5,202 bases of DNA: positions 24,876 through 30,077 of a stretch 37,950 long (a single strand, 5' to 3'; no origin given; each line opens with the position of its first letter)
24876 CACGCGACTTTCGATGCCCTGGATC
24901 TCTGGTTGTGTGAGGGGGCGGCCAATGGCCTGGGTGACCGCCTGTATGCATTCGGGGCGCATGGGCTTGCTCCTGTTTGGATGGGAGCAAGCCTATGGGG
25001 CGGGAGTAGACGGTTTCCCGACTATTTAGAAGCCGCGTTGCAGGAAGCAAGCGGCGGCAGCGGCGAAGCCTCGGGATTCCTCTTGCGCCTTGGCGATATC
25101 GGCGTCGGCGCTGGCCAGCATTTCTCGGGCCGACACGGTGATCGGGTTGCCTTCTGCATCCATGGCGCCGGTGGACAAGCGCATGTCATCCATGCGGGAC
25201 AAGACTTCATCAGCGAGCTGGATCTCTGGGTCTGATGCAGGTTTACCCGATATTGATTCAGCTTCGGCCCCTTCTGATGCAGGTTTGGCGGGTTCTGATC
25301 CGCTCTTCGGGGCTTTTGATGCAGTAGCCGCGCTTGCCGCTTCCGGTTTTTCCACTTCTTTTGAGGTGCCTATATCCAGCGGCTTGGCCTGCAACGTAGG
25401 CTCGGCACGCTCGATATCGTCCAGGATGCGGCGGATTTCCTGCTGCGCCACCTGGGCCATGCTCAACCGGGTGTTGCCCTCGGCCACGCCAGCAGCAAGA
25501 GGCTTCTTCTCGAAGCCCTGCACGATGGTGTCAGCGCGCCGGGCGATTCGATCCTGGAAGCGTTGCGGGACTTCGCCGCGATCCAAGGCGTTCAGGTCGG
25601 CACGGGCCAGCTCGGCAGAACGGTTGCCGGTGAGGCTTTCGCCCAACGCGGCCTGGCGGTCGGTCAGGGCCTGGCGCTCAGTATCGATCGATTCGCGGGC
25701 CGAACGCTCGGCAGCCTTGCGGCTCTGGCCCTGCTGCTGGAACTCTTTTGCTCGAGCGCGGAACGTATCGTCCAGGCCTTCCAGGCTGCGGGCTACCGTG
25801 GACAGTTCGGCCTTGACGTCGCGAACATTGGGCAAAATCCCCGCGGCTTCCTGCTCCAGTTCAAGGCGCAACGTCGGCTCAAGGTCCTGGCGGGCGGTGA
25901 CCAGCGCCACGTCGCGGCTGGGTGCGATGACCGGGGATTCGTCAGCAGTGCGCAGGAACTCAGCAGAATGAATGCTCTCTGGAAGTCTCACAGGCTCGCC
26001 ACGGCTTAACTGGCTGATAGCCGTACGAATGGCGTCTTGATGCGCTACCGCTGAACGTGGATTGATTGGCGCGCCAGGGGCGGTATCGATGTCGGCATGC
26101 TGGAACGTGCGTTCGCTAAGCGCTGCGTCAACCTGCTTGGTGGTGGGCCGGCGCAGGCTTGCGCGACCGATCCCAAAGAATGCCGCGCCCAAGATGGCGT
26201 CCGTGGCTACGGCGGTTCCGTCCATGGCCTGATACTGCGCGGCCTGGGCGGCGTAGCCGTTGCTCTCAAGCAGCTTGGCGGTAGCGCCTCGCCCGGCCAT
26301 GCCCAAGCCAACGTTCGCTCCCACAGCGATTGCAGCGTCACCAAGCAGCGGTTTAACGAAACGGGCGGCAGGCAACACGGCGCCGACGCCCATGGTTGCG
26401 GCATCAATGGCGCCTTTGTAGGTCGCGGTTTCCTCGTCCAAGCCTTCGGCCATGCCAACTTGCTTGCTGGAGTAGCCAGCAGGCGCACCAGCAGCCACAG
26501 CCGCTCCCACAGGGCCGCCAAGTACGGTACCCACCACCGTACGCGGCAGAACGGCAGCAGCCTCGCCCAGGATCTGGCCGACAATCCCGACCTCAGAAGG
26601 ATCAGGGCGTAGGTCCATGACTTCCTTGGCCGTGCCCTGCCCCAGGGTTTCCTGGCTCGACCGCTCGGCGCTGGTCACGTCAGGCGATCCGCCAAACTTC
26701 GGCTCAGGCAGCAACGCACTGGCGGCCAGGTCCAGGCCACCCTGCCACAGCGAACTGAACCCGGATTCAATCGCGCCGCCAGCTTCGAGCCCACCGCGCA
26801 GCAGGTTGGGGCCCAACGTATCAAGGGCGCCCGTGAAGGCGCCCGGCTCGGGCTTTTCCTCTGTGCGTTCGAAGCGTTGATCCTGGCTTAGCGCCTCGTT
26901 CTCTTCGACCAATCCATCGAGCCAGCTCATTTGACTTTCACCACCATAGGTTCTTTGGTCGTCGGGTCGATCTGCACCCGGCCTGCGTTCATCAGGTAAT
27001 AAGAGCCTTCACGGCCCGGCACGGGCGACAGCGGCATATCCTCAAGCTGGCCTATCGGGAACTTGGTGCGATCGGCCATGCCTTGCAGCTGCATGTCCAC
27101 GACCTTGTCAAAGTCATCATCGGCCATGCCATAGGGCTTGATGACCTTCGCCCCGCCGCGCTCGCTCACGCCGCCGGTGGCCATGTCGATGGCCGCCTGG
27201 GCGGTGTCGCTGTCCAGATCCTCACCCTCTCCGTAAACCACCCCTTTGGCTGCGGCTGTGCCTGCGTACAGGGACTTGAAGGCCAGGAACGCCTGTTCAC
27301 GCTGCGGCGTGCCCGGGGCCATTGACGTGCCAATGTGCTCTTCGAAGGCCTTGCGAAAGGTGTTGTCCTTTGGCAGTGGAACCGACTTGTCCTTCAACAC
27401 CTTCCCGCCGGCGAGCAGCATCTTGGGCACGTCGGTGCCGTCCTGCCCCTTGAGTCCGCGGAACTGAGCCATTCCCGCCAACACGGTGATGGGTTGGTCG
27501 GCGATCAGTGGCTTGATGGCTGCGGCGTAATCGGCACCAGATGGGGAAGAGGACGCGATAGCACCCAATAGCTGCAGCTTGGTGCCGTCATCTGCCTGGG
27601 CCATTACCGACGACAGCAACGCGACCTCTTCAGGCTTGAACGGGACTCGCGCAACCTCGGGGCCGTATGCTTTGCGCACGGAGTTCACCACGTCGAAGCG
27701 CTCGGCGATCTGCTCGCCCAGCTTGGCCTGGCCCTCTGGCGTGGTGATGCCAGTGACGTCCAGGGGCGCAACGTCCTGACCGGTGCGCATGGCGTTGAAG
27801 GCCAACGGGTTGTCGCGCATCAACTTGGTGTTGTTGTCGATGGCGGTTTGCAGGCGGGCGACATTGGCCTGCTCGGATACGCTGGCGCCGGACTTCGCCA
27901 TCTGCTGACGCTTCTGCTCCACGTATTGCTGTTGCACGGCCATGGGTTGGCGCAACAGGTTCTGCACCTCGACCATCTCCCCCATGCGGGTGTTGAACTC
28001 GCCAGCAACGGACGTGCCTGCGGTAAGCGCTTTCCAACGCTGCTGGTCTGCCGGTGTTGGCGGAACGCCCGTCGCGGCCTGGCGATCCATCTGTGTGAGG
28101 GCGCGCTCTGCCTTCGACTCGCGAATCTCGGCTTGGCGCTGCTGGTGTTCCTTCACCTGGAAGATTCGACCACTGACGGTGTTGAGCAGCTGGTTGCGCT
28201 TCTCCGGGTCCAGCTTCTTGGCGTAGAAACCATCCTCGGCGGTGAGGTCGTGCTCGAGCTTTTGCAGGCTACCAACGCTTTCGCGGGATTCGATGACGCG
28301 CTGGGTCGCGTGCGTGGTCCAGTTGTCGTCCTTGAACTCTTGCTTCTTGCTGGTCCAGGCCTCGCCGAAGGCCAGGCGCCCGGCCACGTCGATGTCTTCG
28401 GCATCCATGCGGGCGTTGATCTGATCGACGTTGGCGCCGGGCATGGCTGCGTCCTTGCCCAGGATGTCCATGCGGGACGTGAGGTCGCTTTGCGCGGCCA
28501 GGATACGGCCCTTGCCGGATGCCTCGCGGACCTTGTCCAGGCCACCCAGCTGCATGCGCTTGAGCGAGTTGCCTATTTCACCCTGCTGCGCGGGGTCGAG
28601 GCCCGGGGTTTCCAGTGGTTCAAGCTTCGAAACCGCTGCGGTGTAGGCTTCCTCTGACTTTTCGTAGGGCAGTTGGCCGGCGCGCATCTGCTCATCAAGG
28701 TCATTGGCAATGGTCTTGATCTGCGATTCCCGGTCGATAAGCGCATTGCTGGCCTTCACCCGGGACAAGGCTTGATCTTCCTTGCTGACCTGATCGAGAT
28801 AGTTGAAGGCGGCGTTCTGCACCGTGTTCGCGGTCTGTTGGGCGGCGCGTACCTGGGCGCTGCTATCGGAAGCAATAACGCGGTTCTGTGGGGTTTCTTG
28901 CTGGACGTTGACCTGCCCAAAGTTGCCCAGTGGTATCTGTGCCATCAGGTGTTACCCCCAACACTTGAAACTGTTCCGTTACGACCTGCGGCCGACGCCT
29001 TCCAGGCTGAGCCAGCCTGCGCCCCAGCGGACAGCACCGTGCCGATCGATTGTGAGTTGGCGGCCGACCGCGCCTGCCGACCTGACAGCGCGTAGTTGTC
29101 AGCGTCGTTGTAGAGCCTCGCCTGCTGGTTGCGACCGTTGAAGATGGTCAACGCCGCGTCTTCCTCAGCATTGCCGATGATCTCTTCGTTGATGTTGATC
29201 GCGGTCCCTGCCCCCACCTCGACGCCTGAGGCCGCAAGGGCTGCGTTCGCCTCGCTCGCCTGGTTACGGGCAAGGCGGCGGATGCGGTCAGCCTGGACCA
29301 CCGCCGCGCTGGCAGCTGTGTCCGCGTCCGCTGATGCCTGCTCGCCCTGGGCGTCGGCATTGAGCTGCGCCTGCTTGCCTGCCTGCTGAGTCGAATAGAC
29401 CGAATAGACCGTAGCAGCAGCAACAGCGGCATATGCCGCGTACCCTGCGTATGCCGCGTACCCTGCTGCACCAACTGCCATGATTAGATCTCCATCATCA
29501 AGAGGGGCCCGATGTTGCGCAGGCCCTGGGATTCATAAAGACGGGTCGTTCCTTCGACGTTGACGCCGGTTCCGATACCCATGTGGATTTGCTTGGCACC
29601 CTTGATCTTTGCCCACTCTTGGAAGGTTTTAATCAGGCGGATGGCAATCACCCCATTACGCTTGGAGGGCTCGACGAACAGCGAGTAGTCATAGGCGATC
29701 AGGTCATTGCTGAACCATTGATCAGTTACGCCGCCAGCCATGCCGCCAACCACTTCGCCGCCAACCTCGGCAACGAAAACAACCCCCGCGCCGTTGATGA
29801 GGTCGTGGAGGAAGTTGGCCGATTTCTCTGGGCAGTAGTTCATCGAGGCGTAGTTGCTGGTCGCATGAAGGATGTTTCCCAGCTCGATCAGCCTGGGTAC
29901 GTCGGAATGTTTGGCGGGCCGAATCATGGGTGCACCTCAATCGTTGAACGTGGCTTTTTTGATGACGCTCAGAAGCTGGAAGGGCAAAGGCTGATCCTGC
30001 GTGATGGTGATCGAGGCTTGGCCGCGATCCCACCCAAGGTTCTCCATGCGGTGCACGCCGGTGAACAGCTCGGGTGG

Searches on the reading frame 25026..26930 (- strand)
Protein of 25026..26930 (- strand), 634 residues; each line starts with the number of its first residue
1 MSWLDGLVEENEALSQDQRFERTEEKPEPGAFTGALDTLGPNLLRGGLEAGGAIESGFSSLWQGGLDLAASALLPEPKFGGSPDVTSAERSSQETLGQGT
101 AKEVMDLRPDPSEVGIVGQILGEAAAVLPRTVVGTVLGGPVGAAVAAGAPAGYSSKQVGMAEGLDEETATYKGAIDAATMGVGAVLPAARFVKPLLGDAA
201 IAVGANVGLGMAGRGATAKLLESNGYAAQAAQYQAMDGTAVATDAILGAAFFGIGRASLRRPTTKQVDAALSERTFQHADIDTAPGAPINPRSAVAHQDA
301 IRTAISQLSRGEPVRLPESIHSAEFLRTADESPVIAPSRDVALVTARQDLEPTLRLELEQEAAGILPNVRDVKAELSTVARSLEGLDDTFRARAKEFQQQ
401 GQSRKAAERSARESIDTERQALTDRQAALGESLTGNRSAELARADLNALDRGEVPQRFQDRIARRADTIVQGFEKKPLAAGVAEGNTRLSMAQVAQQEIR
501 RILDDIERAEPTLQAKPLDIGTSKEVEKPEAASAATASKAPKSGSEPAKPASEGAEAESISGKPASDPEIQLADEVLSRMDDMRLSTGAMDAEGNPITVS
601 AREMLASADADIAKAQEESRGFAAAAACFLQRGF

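Call 14: search_protein_families(library=phrogs, proteins=[window:25026-26930:-], max_evalue=0.001)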
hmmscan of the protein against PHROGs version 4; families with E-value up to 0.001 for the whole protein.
window:25026-26930:- (634 aa): 4 families
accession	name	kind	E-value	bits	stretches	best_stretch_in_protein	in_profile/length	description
phrog_1145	-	unknown function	4.2e-63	215.2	1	92-631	86-593/594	-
phrog_11561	-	unknown function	3.4e-39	135.8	1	1-333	1-309/853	-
phrog_3003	-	unknown function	2.4e-37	130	1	340-633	275-567/568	-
phrog_14422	-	unknown function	3.8e-23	83.3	1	106-316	75-298/401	-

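Call 15: search_protein_families(library=pfam, proteins=[window:25026-26930:-], max_evalue=0.01)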
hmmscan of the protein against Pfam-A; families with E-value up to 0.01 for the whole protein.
window:25026-26930:- (634 aa): 0 families

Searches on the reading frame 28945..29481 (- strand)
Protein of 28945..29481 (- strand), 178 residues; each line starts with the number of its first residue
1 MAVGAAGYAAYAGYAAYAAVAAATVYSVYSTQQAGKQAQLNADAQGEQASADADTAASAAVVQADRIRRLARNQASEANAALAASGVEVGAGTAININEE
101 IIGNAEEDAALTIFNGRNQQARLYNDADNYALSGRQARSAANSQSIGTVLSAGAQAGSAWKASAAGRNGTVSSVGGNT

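Call 13: search_protein_families(library=phrogs, proteins=[window:28945-29481:-], max_evalue=0.001)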
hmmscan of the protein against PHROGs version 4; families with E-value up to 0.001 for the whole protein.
window:28945-29481:- (178 aa): 1 family
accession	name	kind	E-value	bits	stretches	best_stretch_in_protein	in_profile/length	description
phrog_418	-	head and packaging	5.8e-30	105.6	1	14-165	7-158/166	internal virion protein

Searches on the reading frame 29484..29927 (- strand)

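Call 13: search_protein_families(library=phrogs, proteins=[window:29484-29927:-], max_evalue=0.001)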
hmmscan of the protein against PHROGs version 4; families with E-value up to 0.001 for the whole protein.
window:29484-29927:- (147 aa): 2 families
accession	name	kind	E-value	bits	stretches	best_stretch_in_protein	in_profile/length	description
phrog_1249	-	other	8.9e-30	104.7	1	1-145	9-155/180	acetyltransferase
phrog_3810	-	other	0.00011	23.2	1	42-137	54-143/155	acetyltransferase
